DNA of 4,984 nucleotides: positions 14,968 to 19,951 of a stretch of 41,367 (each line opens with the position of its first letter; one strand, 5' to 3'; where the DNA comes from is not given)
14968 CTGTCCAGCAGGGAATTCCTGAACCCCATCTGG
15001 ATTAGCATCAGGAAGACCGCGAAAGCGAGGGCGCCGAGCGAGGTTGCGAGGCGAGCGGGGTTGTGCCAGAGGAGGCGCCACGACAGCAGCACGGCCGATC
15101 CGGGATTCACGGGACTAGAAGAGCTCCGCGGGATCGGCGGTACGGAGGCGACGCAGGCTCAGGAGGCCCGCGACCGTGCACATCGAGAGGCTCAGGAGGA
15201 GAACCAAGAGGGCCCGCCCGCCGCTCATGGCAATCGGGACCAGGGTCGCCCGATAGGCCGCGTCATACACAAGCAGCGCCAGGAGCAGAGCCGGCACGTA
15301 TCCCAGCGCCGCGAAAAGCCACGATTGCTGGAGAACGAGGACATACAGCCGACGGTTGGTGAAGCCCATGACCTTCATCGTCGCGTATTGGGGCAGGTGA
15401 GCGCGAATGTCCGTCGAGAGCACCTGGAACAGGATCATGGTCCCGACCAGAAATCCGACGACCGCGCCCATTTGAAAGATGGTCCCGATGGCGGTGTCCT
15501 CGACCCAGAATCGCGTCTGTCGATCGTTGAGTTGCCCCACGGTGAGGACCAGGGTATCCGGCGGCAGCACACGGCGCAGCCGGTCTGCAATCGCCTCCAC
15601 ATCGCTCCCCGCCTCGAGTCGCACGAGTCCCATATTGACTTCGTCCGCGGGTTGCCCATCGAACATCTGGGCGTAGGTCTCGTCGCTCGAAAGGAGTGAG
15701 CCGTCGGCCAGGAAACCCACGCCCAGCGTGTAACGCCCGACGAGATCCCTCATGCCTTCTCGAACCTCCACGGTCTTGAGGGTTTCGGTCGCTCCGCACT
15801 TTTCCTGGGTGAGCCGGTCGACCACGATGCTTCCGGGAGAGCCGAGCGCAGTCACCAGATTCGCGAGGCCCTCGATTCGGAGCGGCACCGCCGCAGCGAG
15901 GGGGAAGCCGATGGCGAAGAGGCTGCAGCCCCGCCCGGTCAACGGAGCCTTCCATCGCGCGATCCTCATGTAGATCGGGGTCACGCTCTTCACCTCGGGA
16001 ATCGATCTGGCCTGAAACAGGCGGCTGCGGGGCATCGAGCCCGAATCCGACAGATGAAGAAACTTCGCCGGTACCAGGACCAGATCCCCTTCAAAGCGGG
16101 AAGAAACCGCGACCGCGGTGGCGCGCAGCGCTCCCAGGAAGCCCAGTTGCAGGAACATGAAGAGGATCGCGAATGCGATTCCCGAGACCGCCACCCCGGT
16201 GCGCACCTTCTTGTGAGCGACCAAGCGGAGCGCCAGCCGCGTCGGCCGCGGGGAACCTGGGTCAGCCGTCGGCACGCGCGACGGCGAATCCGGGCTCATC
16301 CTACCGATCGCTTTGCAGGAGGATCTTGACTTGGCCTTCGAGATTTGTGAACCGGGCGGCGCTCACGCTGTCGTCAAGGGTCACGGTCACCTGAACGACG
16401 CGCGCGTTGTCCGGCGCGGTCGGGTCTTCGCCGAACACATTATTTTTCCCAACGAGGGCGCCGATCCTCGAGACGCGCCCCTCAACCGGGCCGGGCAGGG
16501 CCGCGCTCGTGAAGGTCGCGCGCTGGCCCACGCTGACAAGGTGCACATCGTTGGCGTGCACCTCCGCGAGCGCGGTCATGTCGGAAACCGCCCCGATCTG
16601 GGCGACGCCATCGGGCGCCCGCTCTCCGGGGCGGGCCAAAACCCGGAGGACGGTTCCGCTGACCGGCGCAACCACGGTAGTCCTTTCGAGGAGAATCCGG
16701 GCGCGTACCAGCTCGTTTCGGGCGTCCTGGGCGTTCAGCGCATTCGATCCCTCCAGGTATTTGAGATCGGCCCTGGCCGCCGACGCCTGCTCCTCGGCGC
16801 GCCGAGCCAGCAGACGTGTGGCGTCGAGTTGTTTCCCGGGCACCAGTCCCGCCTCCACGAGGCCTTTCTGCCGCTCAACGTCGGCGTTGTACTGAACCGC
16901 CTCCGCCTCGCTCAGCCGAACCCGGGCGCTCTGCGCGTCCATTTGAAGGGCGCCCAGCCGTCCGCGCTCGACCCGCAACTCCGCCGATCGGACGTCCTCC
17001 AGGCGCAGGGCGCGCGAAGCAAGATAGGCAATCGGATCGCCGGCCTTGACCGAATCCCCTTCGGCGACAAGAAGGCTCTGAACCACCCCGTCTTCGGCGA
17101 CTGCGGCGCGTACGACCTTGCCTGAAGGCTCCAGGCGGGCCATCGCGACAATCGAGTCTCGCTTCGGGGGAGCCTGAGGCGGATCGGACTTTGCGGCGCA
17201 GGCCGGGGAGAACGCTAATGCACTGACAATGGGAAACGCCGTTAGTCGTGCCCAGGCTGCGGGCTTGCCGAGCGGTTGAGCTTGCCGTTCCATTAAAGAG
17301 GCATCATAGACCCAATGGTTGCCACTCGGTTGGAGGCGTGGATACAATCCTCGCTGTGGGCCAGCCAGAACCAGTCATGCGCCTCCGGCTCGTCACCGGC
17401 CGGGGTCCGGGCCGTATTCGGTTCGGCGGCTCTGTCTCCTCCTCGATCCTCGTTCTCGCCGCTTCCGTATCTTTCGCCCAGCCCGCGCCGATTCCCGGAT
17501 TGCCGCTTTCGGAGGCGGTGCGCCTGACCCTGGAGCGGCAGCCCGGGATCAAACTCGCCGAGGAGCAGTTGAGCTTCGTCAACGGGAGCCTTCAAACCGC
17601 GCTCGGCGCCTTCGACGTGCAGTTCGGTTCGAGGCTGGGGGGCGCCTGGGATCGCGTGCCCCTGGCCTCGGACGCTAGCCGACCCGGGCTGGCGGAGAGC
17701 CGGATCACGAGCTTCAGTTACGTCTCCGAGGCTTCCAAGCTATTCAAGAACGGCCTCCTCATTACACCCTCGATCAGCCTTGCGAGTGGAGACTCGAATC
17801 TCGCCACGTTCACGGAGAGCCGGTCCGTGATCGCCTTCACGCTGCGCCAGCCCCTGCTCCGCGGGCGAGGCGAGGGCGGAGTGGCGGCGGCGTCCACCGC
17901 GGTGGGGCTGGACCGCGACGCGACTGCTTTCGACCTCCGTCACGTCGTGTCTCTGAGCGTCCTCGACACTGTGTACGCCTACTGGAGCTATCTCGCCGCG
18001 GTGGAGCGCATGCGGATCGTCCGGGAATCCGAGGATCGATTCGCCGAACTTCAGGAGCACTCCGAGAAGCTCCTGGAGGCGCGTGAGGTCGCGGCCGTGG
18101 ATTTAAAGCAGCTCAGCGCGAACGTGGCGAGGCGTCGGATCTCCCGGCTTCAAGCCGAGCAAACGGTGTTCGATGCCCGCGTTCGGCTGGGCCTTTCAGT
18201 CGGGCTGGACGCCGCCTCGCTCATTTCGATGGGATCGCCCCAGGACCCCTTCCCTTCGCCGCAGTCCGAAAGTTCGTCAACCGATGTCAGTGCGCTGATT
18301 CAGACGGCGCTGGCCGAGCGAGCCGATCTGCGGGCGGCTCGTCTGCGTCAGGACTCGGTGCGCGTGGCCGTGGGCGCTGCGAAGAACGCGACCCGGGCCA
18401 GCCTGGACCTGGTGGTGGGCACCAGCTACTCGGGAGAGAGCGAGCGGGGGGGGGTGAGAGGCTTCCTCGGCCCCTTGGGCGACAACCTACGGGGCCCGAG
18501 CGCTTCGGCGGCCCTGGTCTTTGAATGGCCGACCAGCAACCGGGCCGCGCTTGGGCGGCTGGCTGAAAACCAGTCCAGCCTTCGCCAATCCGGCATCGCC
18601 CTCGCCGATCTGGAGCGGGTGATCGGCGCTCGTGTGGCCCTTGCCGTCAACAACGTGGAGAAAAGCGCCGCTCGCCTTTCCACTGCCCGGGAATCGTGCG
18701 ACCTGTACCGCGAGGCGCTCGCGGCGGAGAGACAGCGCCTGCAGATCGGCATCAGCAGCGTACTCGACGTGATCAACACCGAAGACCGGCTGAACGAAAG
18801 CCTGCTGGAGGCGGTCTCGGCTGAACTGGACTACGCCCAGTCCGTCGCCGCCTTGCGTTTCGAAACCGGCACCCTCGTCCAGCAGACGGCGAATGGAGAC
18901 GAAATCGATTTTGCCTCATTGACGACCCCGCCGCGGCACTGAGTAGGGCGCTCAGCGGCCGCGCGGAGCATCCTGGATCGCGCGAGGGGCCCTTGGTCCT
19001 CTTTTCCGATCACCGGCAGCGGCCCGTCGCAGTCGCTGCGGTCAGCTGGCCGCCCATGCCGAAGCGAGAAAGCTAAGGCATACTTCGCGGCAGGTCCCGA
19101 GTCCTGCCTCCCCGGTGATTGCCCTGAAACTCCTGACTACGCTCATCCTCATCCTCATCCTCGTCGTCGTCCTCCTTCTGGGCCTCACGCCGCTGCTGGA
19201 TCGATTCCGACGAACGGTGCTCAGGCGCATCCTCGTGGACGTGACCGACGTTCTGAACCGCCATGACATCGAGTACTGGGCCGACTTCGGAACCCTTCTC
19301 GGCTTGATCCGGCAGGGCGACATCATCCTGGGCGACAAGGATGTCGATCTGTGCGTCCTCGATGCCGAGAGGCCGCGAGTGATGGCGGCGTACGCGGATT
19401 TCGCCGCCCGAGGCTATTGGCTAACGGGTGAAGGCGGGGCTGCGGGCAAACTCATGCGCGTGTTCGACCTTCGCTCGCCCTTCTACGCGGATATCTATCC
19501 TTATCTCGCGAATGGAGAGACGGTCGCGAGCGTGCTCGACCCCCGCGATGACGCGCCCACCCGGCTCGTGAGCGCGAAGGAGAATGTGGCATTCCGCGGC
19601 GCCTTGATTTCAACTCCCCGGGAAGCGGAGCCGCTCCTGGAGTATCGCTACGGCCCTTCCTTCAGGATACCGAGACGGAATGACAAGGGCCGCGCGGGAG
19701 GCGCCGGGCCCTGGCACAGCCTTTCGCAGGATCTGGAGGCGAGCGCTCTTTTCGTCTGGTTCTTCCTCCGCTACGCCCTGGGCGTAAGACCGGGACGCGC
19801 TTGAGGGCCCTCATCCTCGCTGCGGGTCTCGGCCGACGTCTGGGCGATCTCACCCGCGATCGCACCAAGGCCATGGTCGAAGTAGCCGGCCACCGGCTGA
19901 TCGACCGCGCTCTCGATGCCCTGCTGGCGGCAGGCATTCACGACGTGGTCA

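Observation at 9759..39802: ~30-kb multi-operon locus joining a ceramide-type lipid core pathway to phospho/glyco head-group enzymes and two export machines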

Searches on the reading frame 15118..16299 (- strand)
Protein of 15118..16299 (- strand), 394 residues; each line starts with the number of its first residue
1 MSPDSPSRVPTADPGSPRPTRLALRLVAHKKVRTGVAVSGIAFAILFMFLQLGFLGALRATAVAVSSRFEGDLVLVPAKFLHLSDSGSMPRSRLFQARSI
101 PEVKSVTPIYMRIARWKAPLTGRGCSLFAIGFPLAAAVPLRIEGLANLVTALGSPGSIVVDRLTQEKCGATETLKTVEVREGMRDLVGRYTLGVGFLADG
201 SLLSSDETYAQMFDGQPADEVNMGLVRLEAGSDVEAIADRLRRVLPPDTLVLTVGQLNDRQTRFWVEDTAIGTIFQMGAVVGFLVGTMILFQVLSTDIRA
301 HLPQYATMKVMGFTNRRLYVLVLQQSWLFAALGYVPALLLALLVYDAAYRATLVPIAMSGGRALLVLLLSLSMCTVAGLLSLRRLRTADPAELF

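Call 4: search_protein_families(library=pfam, proteins=[window:15118-16299:-], max_evalue=0.01)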
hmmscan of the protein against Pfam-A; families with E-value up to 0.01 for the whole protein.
window:15118-16299:- (394 aa): 2 families
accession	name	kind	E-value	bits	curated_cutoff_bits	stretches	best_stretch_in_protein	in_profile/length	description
PF02687.27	FtsX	-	5.5e-14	52.7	25.5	1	279-390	4-120/120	FtsX-like permease C-terminal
PF12704.14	MacB_PCD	-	4.6e-05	24.2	27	1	34-243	1-206/207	MacB-like periplasmic core domain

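Call 98: search_protein_families(library=ncbifam, proteins=[window:15118-16299:-], max_evalue=0.001)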
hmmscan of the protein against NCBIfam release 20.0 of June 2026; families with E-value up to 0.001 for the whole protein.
window:15118-16299:- (394 aa): 1 family
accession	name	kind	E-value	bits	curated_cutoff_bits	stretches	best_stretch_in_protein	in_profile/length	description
TIGR01185.1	devC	equivalog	7.7e-86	288.4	290.35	1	23-394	4-380/380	ABC transporter permease DevC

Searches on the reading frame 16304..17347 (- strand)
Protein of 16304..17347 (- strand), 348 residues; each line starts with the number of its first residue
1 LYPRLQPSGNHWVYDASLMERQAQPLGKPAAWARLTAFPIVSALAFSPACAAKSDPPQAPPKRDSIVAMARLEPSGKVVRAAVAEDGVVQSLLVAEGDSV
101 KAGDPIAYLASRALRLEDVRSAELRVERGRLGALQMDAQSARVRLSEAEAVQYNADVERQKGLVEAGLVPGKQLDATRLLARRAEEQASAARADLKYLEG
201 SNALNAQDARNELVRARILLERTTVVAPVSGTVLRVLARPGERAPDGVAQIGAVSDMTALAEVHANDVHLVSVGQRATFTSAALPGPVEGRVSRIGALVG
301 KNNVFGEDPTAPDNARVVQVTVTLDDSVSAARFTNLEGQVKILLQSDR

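Call 4: search_protein_families(library=pfam, proteins=[window:16304-17347:-], max_evalue=0.01)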
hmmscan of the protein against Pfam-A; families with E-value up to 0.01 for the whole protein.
window:16304-17347:- (348 aa): 4 families
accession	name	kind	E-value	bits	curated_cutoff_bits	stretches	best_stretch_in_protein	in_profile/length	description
PF16576.10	HlyD_D23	-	9.7e-14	51.6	30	1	79-299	20-188/214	Barrel-sandwich domain of CusB or HlyD membrane-fusion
PF13437.12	HlyD_3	-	1e-12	49.1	22.2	2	224-325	1-96/106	HlyD family secretion protein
PF00364.28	Biotin_lipoyl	-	9.4e-06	25.8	22.1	1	84-109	48-73/73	Biotin-requiring enzyme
PF13533.13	Biotin_lipoyl_2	-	2.6e-05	24.4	29.8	1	86-109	8-31/32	Biotin-lipoyl like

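Call 43: search_protein_families(library=ncbifam, proteins=[window:16304-17293:-], max_evalue=0.001)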
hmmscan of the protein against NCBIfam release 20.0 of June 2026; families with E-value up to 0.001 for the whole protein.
window:16304-17293:- (330 aa): 9 families
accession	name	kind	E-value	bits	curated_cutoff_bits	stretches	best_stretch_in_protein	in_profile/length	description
TIGR02971.1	heterocyst_DevB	subfamily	1.2e-49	169.4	129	1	48-324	1-327/327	ABC exporter membrane fusion protein, DevB family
TIGR01730.1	RND_mfp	subfamily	2.4e-16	59.6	94.9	2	186-277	116-210/322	efflux RND transporter periplasmic adaptor subunit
TIGR00998.1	8a0101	subfamily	7.6e-12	44.8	390.8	1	69-288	51-290/334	EmrA/EmrK family multidrug efflux transporter periplasmic adaptor subunit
NF007785.0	PRK10476.1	equivalog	2.5e-10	39.7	376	1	58-283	57-290/347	multidrug transporter subunit MdtN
TIGR00999.1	8a0102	subfamily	7.1e-09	35.2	319.3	1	79-285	1-175/271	CzcB/NccB family metal efflux transporter periplasmic adaptor subunit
TIGR01843.1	type_I_hlyD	subfamily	2.5e-07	30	208.65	1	56-141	39-129/422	HlyD family type I secretion periplasmic adaptor subunit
NF002939.0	PRK03598.1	equivalog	5.3e-07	29.1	393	1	66-223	50-223/332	secretion protein HlyD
TIGR03794.1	NHLM_micro_HlyD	equivalog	4e-06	26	156.2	0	57-126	55-128/421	NHLP bacteriocin system secretion protein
NF008606.0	PRK11578.1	equivalog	0.00011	21.5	342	1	47-267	49-251/371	macrolide transporter subunit MacA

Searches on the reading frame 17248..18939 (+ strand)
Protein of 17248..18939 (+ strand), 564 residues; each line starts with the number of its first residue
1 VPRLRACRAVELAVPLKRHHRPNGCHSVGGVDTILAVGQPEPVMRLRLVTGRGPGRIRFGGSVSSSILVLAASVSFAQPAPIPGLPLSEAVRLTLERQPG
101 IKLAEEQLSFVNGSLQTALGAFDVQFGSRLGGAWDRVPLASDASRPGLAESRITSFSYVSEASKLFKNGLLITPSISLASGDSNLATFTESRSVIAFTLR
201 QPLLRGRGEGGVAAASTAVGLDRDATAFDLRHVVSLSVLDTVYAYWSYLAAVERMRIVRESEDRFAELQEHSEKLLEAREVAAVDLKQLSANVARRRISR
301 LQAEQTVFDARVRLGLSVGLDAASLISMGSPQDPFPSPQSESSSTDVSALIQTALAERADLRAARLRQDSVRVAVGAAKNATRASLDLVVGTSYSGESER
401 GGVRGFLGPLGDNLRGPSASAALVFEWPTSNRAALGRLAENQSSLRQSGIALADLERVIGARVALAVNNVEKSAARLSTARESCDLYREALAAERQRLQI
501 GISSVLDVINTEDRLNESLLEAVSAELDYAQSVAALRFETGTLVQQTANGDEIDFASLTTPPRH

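Call 4: search_protein_families(library=pfam, proteins=[window:17248-18939:+], max_evalue=0.01)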
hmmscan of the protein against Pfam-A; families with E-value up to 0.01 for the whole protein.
window:17248-18939:+ (564 aa): 1 family
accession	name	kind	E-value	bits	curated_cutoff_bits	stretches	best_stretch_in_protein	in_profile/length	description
PF02321.23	OEP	-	3e-29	102.6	22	2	349-541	3-187/187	Outer membrane efflux protein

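Call 98: search_protein_families(library=ncbifam, proteins=[window:17377-18939:+], max_evalue=0.001)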
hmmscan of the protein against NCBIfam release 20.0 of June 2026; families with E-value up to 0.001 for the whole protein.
window:17377-18939:+ (521 aa): 2 families
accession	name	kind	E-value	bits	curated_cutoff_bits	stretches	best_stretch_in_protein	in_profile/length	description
TIGR01844.1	type_I_sec_TolC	subfamily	8.2e-21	74.5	225.15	1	143-504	64-404/414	TolC family outer membrane protein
NF007002.0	PRK09465.1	equivalog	1.4e-05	23.8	495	1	196-503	130-429/460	outer membrane channel protein TolC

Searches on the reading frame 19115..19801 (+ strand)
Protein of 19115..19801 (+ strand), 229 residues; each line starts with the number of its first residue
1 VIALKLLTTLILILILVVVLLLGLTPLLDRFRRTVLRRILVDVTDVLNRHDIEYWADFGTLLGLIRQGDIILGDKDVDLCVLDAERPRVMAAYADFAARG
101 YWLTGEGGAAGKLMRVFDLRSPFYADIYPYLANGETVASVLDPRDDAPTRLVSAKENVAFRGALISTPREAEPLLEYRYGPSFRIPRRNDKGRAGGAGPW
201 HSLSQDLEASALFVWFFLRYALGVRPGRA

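Call 4: search_protein_families(library=pfam, proteins=[window:19115-19801:+], max_evalue=0.01)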
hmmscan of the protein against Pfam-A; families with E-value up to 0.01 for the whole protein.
window:19115-19801:+ (229 aa): 1 family
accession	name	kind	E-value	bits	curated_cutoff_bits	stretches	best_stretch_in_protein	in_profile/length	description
PF04991.19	LicD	-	7.1e-06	26.7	22.6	1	48-82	2-36/227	LicD family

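Call 43: search_protein_families(library=ncbifam, proteins=[window:19217-19801:+], max_evalue=0.001)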
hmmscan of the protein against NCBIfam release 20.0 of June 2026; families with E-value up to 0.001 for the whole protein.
window:19217-19801:+ (195 aa): 1 family
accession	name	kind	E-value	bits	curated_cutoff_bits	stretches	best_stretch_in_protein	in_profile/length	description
NF045866.1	GGPL_Ptran_Mf1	equivalog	1.8e-11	44.6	225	1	4-47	7-50/240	diacylglycerol cholinephosphotransferase Mf1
